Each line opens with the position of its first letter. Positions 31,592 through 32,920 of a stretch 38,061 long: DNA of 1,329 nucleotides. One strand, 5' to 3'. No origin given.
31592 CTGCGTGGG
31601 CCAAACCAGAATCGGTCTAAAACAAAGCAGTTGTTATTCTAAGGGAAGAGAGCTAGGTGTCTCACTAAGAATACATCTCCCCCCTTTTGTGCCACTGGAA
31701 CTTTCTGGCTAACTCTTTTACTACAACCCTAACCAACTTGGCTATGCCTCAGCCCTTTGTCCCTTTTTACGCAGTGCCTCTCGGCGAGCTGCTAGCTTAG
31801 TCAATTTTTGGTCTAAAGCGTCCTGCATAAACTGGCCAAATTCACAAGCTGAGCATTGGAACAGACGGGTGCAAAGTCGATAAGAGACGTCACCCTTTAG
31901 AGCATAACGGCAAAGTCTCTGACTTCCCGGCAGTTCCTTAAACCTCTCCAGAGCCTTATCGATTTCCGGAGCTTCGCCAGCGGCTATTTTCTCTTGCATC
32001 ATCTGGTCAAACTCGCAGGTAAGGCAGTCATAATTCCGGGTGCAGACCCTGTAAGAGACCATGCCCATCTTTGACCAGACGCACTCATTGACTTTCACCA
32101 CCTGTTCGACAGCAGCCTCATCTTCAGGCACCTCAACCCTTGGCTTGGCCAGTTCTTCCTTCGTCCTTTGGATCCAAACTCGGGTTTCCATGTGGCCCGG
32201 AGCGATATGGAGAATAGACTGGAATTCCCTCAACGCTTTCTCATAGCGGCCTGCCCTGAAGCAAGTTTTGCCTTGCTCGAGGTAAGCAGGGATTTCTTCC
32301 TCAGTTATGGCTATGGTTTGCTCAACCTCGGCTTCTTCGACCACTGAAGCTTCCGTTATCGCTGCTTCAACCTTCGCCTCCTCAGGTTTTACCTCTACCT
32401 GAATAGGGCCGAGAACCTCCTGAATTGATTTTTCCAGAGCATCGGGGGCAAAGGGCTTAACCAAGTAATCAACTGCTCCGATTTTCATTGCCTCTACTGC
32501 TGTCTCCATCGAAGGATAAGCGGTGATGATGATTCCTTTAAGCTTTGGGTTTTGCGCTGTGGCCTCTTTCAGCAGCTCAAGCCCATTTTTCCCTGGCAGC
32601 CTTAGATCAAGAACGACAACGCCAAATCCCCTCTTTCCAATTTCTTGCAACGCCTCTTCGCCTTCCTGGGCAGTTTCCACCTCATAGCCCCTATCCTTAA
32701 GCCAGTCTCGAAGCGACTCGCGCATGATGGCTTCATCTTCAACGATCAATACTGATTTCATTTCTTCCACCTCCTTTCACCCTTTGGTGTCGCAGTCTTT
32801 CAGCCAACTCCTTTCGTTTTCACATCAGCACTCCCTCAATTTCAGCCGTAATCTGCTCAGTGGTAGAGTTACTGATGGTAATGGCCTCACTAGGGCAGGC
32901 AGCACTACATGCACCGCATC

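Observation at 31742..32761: Receiver protein with a TPR motif and a duplicated C-x12-C-x5-C-x2-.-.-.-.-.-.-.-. module as its output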

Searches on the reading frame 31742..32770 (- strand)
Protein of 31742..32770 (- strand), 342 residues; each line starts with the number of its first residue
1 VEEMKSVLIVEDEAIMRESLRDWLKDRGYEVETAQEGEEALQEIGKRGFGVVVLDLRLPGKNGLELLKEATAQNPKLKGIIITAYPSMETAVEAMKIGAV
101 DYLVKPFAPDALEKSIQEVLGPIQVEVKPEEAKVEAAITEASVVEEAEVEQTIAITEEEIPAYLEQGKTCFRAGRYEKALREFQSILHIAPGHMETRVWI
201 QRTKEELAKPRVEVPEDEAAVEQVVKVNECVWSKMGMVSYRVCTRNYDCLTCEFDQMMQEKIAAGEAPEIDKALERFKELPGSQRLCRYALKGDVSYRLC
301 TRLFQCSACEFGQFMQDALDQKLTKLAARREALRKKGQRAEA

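Call 3: search_protein_families(library=pfam, proteins=[window:31742-32770:-], max_evalue=1)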
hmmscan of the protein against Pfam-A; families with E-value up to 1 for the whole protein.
window:31742-32770:- (342 aa): 11 families
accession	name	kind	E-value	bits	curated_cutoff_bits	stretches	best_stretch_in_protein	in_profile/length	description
PF00072.30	Response_reg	-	1.3e-30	106.2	30.2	1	7-116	1-110/111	Response regulator receiver domain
PF13428.12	TPR_14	-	0.00028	21.7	23.5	1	162-197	3-38/44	Tetratricopeptide repeat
PF07719.23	TPR_2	-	0.00078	19.8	27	1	162-193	3-34/34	Tetratricopeptide repeat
PF00515.34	TPR_1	-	0.015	15.6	27.8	1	162-192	3-33/34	Tetratricopeptide repeat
PF14559.12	TPR_19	-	0.017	15.9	25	1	172-198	3-29/68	Tetratricopeptide repeat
PF13424.12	TPR_12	-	0.061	14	30.1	1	162-187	47-72/77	Tetratricopeptide repeat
PF13432.12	TPR_16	-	0.071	14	32.7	1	162-192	33-63/65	Tetratricopeptide repeat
PF01206.22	TusA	-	0.12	12.7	28.6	1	8-38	32-61/70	Sulfurtransferase TusA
PF05495.17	zf-CHY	-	0.2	12.6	31.3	0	238-260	10-33/68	CHY zinc finger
PF17140.10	DUF5113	-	0.26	11.7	27.1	1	161-222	9-67/161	Domain of unknown function (DUF5113)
PF04010.18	DUF357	-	0.28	11.7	29.4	1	134-183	6-57/73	Protein of unknown function (DUF357)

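Call 4: search_protein_families(library=ncbifam, proteins=[window:31742-32770:-], max_evalue=1)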
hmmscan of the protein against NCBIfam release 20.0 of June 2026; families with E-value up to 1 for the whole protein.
window:31742-32770:- (342 aa): 105 families (the best 25 are shown)
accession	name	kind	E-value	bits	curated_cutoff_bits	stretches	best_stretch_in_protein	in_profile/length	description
NF006900.1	PRK09390.1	equivalog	5e-25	88.2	255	1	1-138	1-140/203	response regulator FixJ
NF008469.0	PRK11361.1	equivalog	1.9e-24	86.2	714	1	1-120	1-120/461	acetoacetate metabolism transcriptional regulator AtoC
NF007689.0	PRK10365.1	equivalog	2.5e-23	82.6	760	1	6-135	7-135/441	sigma-54-dependent response regulator transcription factor ZraR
NF051870.1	NAssimRespRegNtrX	equivalog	3e-22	79.2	600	1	4-121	1-120/452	nitrogen assimilation response regulator NtrX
TIGR01818.1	ntrC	equivalog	1.2e-21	77.1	558.6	1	7-133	1-127/463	nitrogen regulation protein NR(I)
NF045944.1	ResRegRpaBCyano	equivalog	1.6e-21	76.7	330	1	8-145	1-137/229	response regulator transcription factor RpaB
NF033791.1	ActR_PrrA_rreg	equivalog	2.3e-21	76.6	250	1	5-117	2-114/173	ActR/PrrA/RegA family redox response regulator transcription factor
NF041946.1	LuxO_transreg_Vib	equivalog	7e-21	74.5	800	1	10-126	2-118/463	quorum-sensing sigma-54 dependent transcriptional regulator LuxO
NF051850.1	RespRegRprY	equivalog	1.8e-20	73.3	370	1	1-126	1-126/234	response regulator transcription factor RprY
NF045505.1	RR_RssB_Pseudo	equivalog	2.8e-20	72.8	700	1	6-128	7-130/394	two-component system response regulator RssB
NF007005.1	PRK09468.1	equivalog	7.5e-20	71.4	331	1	3-129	2-128/237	osmolarity response regulator transcription factor OmpR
NF007928.2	PRK10643.1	equivalog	1.5e-19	70.6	330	1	7-120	3-116/216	two-component system response regulator PmrA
NF053512.1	nitric_RR_NosR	exception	2.3e-19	69.7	400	1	7-126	1-121/422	response regulator c-di-GMP phosphodiesterase, NosR family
NF008176.1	PRK10923.1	equivalog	6.2e-19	67.9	620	1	6-151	5-148/469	nitrogen regulation protein NR(I)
TIGR02154.1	PhoB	equivalog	1e-18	67.5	296.2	1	5-136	3-136/226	phosphate regulon transcriptional regulator PhoB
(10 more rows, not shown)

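Call 7: find_homologous_proteins(query=window:31742-32770:-)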
Query window:31742-32770:- (342 aa): 3056 proteins with E <= 0.001 among 8000 candidates; the best 120 are listed.
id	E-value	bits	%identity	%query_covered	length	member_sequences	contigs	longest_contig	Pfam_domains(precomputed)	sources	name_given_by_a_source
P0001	7.3e-217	737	100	99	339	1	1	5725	PF00072.31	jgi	-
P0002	1.9e-216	735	100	99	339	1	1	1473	PF00072.31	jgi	-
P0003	1.3e-215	733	99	99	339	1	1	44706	PF00072.31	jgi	-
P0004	1.6e-202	690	94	99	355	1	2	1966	PF00072.31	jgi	-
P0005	4.9e-191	652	87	100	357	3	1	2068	PF00072.31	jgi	jgi:DNA-binding response OmpR family regulator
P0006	4.7e-181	619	83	99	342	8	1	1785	PF00072.31,PF07719.24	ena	-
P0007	7.6e-179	612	80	98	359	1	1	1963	PF00072.31,PF07719.24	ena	-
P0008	7.5e-177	605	80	98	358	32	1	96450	PF13428.13,PF00072.31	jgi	-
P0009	3.1e-176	603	79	99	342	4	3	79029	PF00072.31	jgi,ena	-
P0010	1.1e-175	601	80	98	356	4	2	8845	PF13428.13,PF00072.31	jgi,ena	-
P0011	2.7e-175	600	80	98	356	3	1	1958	PF13428.13,PF00072.31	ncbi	-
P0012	5.7e-175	599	80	98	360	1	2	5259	PF00072.31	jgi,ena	-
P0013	2.0e-174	597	77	100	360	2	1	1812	PF13428.13,PF00072.31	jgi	jgi:DNA-binding response OmpR family regulator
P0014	6.1e-174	596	78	100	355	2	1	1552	PF13428.13,PF00072.31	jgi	-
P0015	8.4e-174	595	78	100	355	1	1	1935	PF00072.31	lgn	-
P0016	1.9e-173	594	79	99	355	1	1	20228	PF00072.31,PF07719.24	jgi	-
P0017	2.7e-173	594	79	98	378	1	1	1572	PF00072.31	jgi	jgi:DNA-binding response OmpR family regulator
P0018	3.1e-173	593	79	98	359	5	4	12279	PF00072.31,PF07719.24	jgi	-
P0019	9.8e-172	589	78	99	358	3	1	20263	PF00072.31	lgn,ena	-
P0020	1.0e-171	589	77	99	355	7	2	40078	PF14559.13,PF13428.13,PF00072.31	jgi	-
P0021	1.2e-171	588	77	100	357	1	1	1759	PF00072.31,PF07719.24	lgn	-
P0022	1.5e-171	588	77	100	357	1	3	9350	PF00072.31,PF07719.24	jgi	jgi:CheY-like chemotaxis protein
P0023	2.3e-171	587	77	99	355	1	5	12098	PF00072.31,PF07719.24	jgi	-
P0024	2.3e-171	587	78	99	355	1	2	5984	PF00072.31,PF07719.24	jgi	-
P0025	2.4e-171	587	77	100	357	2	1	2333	PF00072.31,PF07719.24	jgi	jgi:DNA-binding response OmpR family regulator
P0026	2.4e-171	587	76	100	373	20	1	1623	PF00072.31,PF07719.24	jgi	jgi:DNA-binding response OmpR family regulator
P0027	2.8e-171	587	77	100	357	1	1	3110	PF00072.31,PF07719.24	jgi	jgi:CheY-like chemotaxis protein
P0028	3.5e-171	587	78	99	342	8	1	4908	PF00072.31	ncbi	-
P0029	3.9e-171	587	78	99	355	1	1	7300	PF00072.31,PF07719.24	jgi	-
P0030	4.3e-171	586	77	98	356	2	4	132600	PF00072.31,PF07719.24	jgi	-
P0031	5.2e-171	586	77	100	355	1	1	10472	PF00072.31,PF07719.24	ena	-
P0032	6.9e-171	586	76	100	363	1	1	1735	PF00072.31,PF07719.24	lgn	-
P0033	8.1e-171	586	78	99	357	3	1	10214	PF00072.31,PF07719.24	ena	-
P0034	1.0e-170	585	77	100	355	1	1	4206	PF00072.31,PF07719.24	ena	-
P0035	1.2e-170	585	79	97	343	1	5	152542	PF00072.31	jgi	-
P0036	1.9e-170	584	76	100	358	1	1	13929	PF00072.31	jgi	jgi:DNA-binding response OmpR family regulator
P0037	2.5e-170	584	77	100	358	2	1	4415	PF00072.31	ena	-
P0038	7.6e-170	582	78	98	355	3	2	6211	PF14559.13,PF00072.31,PF07719.24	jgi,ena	-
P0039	8.5e-170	582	77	100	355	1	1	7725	PF00072.31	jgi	jgi:CheY-like chemotaxis protein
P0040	1.2e-169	582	77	100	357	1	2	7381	PF00072.31,PF07719.24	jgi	jgi:DNA-binding response OmpR family regulator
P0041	1.2e-169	582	77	100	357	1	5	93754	PF00072.31,PF07719.24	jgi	jgi:DNA-binding response OmpR family regulator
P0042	1.3e-169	582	76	100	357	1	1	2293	PF00072.31,PF07719.24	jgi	-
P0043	1.6e-169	581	77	98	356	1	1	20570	PF00072.31,PF07719.24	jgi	-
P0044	2.4e-169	581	77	100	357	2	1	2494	PF00072.31,PF07719.24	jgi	-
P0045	3.6e-169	580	76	99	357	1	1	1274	PF00072.31,PF07719.24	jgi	jgi:DNA-binding response OmpR family regulator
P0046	5.3e-169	580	76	98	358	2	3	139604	PF14559.13,PF13428.13,PF00072.31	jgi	-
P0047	5.5e-169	580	76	99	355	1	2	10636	PF00072.31,PF07719.24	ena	-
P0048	1.6e-168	578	76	99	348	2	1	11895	PF13428.13,PF00072.31,PF07719.24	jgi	jgi:DNA-binding response OmpR family regulator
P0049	1.7e-168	578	76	100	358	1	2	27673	PF00072.31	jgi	-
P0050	3.8e-168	577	75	99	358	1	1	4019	PF00072.31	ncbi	ncbi:MAG: response regulator [Dehalococcoidia bacterium]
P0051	4.1e-168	577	76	98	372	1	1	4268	PF00072.31,PF07719.24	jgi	jgi:DNA-binding response OmpR family regulator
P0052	7.2e-168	576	76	98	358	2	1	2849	PF00072.31,PF07719.24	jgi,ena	-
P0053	7.7e-168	576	75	98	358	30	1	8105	PF00072.31,PF07719.24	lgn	-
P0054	5.4e-167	573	75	100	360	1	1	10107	PF00072.31,PF07719.24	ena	-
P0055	6.3e-167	573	74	100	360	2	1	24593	PF00072.31,PF07719.24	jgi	jgi:CheY-like chemotaxis protein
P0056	8.3e-167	572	75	98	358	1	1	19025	PF00072.31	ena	-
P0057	2.4e-166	571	75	98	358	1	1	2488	PF00072.31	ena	-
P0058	3.9e-166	570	77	98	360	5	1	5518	PF00072.31,PF07719.24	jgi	-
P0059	4.4e-166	570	76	99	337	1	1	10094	PF00072.31,PF07719.24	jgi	jgi:DNA-binding response OmpR family regulator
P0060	7.3e-166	569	76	98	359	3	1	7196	PF00072.31,PF07719.24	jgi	jgi:DNA-binding response OmpR family regulator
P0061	1.1e-165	569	76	99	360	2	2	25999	PF00072.31,PF07719.24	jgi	jgi:DNA-binding response OmpR family regulator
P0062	3.0e-165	567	75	98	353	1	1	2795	PF00072.31,PF07719.24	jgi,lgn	-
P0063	3.4e-165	567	74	99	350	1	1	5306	PF14559.13,PF00072.31,PF07719.24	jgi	jgi:DNA-binding response OmpR family regulator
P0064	7.7e-165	566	75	98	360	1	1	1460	PF00072.31,PF07719.24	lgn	-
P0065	9.8e-165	566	74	97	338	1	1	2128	PF00072.31,PF07719.24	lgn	-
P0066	1.1e-164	565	75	98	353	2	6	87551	PF00072.31,PF07719.24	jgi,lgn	-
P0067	1.5e-164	565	74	99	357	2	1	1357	PF00072.31,PF07719.24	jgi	-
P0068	3.6e-164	564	75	97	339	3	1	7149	PF00072.31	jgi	-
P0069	7.0e-164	563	74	100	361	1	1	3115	PF00072.31,PF07719.24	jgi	jgi:DNA-binding response OmpR family regulator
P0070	7.8e-164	563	75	98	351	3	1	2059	PF00072.31,PF07719.24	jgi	-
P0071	8.5e-164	562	74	98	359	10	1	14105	PF00072.31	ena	-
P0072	1.2e-163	562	74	98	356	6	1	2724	PF00072.31,PF07719.24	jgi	jgi:DNA-binding response OmpR family regulator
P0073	1.3e-163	562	74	99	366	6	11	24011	PF13428.13,PF00072.31,PF07719.24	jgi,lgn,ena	-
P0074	1.7e-163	561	78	99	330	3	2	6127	PF00072.31,PF07719.24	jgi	-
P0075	2.7e-163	561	75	98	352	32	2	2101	PF00072.31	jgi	-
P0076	4.0e-163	560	72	100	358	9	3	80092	PF00072.31,PF07719.24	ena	-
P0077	5.3e-163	560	73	100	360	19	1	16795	PF00072.31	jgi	jgi:CheY-like chemotaxis protein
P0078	5.4e-163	560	73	100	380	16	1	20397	PF00072.31,PF07719.24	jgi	-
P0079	6.2e-163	560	74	99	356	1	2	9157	PF00072.31,PF07719.24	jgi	jgi:DNA-binding response OmpR family regulator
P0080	6.9e-163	559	73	99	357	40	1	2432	PF00072.31,PF07719.24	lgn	-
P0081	7.4e-163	559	74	99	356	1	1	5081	PF00072.31,PF07719.24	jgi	-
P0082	8.8e-163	559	74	100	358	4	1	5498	PF00072.31,PF07719.24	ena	-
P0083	9.2e-163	559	75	99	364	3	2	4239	PF00072.31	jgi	-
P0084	9.5e-163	559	74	98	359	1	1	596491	PF14559.13,PF00072.31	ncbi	-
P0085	1.0e-162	559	74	99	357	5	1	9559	PF00072.31,PF07719.24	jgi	jgi:DNA-binding response OmpR family regulator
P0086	1.2e-162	559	73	98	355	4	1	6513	PF00072.31,PF07719.24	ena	-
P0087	1.9e-162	558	73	100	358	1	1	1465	PF00072.31,PF07719.24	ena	-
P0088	3.6e-162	557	74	98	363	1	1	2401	PF00072.31,PF07719.24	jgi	jgi:DNA-binding response OmpR family regulator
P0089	4.4e-162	557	74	100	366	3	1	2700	PF00072.31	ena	-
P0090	6.0e-162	556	74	98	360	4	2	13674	PF00072.31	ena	-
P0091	8.7e-162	556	74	98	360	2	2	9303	PF00072.31,PF07719.24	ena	-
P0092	5.6e-161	553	72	99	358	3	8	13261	PF00072.31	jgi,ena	-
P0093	6.5e-161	553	76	99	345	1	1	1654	PF00072.31,PF07719.24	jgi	jgi:DNA-binding response OmpR family regulator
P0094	1.2e-160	552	75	99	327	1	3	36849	PF00072.31,PF07719.24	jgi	-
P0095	3.0e-160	551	72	100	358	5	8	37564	PF00072.31,PF07719.24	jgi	-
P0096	3.8e-160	550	75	99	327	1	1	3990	PF00072.31,PF07719.24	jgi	-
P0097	4.3e-160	550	74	99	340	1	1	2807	PF00072.31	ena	-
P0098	5.1e-160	550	75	99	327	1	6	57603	PF00072.31,PF07719.24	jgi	-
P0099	6.0e-160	550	73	99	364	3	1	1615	PF00072.31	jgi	-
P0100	6.9e-160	550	74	99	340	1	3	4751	PF00072.31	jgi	-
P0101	7.3e-160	550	73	99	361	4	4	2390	PF00072.31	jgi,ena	-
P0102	9.2e-160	549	74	100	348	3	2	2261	PF00072.31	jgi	-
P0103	9.2e-160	549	74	96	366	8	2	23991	PF00072.31,PF07719.24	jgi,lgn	-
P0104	1.1e-159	549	75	99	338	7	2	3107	PF00072.31,PF07719.24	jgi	-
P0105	1.2e-159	549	74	99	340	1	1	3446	PF00072.31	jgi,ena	-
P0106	1.4e-159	549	76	98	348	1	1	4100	PF00072.31,PF07719.24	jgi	jgi:DNA-binding response OmpR family regulator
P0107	1.7e-159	548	75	99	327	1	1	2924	PF00072.31,PF07719.24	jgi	-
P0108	2.1e-159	548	74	99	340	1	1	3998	PF00072.31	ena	-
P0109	2.5e-159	548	72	100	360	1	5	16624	PF00072.31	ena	-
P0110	3.7e-159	547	74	99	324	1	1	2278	PF00072.31,PF07719.24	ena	-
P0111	3.8e-159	547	73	100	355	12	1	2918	PF00072.31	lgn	-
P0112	4.0e-159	547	75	99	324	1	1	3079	PF00072.31,PF07719.24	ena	-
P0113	6.3e-159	546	72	98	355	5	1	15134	PF00072.31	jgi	-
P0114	9.5e-159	546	71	99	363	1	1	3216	PF00072.31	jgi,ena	jgi:DNA-binding response OmpR family regulator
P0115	1.2e-158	546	74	100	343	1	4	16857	PF00072.31,PF07719.24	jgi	-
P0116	1.2e-158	546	75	99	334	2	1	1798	PF00072.31,PF07719.24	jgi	jgi:DNA-binding response OmpR family regulator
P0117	1.6e-158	545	74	98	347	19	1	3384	PF00072.31,PF07719.24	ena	-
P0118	1.6e-158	545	72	99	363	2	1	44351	PF00072.31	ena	-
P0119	2.1e-158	545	72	99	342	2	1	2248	PF13428.13,PF00072.31,PF07719.24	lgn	-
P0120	2.9e-158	544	71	99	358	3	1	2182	PF00072.31,PF07719.24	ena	-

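Call 28: find_encoding_contigs(protein=P0084, flank=10000, max_places=3)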
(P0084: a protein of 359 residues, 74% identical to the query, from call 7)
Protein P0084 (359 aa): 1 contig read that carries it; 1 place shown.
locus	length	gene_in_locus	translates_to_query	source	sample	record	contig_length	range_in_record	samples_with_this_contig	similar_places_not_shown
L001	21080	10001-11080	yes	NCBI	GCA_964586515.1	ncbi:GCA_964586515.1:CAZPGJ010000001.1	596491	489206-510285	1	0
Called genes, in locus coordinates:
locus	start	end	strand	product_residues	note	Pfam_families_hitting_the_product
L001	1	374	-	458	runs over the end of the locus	PF00772:DnaB, PF03796:DnaB_C, PF13481:AAA_25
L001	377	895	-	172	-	PF01281:Ribosomal_L9_N, PF03948:Ribosomal_L9_C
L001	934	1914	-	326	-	PF01946:Thi4 (faint), PF00890:FAD_binding_2 (weak), PF01266:DAO (weak), PF07992:Pyr_redox_2, PF12831:FAD_oxidored, PF13450:NAD_binding_8 (weak), PF13738:Pyr_redox_3, PF00070:Pyr_redox, +3 more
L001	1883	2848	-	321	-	PF01869:BcrAD_BadFG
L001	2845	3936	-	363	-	PF09989:DUF2229 (weak)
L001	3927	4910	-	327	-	PF09989:DUF2229, PF06050:HGD-D (weak)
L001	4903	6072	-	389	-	PF01546:Peptidase_M20, PF07687:M20_dimer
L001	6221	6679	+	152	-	PF02620:YceD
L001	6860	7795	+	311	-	PF00698:Acyl_transf_1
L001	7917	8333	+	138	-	PF01029:NusB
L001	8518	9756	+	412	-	PF00512:HisKA, PF02518:HATPase_c, PF14501:HATPase_c_5 (weak)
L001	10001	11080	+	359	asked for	PF00072:Response_reg, PF14559:TPR_19 (faint)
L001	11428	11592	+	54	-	-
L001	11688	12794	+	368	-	PF04552:Sigma54_DBD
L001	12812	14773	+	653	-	PF00037:Fer4 (faint), PF12837:Fer4_6 (faint), PF13237:Fer4_10, PF02906:Fe_hyd_lg_C, PF04060:FeS, PF00512:HisKA, PF02518:HATPase_c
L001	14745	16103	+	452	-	PF00072:Response_reg, PF00158:Sigma54_activat, PF14532:Sigma54_activ_2, PF00004:AAA (weak), PF07724:AAA_2 (weak), PF07728:AAA_5, PF25601:AAA_lid_14, PF02954:HTH_8, +1 more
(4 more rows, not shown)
